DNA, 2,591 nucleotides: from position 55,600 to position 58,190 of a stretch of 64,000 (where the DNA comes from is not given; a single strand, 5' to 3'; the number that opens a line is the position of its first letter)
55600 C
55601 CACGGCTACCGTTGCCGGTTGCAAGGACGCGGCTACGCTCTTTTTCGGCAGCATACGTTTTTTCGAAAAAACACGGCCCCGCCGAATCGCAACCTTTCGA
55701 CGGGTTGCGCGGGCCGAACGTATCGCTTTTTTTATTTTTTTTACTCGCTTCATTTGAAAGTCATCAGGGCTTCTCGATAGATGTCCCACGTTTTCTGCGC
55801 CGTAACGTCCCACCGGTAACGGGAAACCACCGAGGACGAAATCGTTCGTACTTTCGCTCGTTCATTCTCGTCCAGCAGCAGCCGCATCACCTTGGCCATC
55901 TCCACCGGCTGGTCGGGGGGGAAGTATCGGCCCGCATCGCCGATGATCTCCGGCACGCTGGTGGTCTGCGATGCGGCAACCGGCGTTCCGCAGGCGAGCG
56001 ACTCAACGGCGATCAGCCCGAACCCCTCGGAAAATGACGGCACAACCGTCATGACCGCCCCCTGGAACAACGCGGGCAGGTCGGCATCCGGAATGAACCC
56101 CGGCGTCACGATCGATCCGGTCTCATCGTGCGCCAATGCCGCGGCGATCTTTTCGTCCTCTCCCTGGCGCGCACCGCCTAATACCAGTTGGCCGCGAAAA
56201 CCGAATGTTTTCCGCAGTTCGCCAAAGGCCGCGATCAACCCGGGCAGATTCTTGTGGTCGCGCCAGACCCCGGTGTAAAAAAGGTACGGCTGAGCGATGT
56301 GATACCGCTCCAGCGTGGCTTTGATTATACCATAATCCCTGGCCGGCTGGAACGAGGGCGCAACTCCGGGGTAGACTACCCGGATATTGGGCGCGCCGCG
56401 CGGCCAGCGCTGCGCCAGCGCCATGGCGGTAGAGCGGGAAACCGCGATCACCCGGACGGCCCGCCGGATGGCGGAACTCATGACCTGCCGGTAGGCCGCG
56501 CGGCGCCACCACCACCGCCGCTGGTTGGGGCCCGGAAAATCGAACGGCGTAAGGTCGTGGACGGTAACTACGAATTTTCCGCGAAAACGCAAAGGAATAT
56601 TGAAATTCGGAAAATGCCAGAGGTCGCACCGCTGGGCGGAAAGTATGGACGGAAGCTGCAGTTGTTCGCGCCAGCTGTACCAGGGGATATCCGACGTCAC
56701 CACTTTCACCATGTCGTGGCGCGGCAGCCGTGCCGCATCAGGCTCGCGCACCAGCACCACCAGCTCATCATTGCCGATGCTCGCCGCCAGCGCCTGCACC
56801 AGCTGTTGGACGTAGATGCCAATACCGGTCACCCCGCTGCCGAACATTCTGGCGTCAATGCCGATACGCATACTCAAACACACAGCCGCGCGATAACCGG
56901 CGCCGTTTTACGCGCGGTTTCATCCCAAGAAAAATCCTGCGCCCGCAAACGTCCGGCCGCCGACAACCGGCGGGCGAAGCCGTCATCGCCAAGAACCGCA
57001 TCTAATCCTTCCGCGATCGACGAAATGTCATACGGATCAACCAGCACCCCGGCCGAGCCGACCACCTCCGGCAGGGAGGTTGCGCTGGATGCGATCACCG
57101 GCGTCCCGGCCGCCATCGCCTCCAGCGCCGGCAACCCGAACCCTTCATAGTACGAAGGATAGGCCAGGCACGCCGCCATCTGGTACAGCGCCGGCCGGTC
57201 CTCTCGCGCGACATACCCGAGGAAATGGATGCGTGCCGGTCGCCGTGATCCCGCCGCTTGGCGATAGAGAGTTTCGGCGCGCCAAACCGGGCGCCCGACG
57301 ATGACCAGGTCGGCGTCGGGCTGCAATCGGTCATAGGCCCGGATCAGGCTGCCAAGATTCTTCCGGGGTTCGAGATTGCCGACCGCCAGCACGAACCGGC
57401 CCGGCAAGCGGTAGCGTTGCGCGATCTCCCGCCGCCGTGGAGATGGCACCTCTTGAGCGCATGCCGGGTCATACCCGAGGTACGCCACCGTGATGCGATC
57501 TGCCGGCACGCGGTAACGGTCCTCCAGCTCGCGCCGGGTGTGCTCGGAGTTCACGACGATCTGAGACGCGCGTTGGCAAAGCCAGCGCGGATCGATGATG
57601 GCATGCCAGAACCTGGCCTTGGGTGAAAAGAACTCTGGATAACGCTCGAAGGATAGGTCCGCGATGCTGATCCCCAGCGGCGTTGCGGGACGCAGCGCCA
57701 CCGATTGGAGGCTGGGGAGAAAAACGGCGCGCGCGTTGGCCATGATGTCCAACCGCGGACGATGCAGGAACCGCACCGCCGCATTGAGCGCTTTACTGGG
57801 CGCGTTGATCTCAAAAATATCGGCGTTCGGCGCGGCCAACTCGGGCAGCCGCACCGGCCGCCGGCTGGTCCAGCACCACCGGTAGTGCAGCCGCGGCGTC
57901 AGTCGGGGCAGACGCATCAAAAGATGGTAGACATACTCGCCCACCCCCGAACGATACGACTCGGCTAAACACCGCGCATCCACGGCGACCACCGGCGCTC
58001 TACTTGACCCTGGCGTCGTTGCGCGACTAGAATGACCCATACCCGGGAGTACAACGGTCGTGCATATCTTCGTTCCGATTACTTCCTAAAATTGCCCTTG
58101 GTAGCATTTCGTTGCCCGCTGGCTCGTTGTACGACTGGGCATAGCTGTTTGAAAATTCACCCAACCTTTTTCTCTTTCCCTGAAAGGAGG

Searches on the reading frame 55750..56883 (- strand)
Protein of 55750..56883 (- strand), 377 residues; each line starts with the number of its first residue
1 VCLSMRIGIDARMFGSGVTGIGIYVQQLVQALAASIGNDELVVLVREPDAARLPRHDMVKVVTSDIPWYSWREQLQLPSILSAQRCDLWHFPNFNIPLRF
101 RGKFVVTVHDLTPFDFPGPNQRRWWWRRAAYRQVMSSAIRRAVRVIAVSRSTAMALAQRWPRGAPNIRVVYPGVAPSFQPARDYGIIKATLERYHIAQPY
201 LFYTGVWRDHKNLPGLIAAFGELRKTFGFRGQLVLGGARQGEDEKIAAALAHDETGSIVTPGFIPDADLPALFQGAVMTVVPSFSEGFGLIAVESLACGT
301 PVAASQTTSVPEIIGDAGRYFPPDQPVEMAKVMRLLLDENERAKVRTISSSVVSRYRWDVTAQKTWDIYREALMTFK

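Call 76: search_protein_families(library=pfam, proteins=[window:55750-56883:-], max_evalue=0.001)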
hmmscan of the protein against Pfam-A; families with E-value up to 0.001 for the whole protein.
window:55750-56883:- (377 aa): 5 families
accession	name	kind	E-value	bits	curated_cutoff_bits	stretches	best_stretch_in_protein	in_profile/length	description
PF00534.26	Glycos_transf_1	-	1.6e-22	80.3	26.4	1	198-344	15-163/172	Glycosyl transferases group 1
PF13692.12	Glyco_trans_1_4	-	3e-19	70.1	27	1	199-338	2-141/142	Glycosyl transferases group 1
PF13439.12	Glyco_transf_4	-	2.4e-17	63.9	28.5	1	19-176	2-168/170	Glycosyltransferase Family 4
PF20706.3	GT4-conflict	-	8.6e-12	45.2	26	1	140-324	145-327/385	Family 4 Glycosyltransferase in conflict systems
PF13579.12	Glyco_trans_4_4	-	8e-09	36.5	29.7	1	19-173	1-158/158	Glycosyl transferase 4-like domain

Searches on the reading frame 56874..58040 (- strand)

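Call 76: search_protein_families(library=pfam, proteins=[window:56874-58040:-], max_evalue=0.001)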
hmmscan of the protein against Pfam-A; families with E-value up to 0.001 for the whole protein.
window:56874-58040:- (388 aa): 6 families
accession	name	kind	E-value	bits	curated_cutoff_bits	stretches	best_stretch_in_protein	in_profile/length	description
PF00534.26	Glycos_transf_1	-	6e-35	120.7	26.4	1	214-365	15-171/172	Glycosyl transferases group 1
PF13692.12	Glyco_trans_1_4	-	1e-29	104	27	1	217-352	4-142/142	Glycosyl transferases group 1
PF20706.3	GT4-conflict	-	1.9e-11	44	26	1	204-327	190-320/385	Family 4 Glycosyltransferase in conflict systems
PF13439.12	Glyco_transf_4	-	1.8e-10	41.5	28.5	1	31-192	2-168/170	Glycosyltransferase Family 4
PF13524.12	Glyco_trans_1_2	-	1.7e-05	25.2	25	1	232-377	5-140/144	Glycosyl transferase-like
PF13579.12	Glyco_trans_4_4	-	6.2e-05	23.8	29.7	1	53-188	29-157/158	Glycosyl transferase 4-like domain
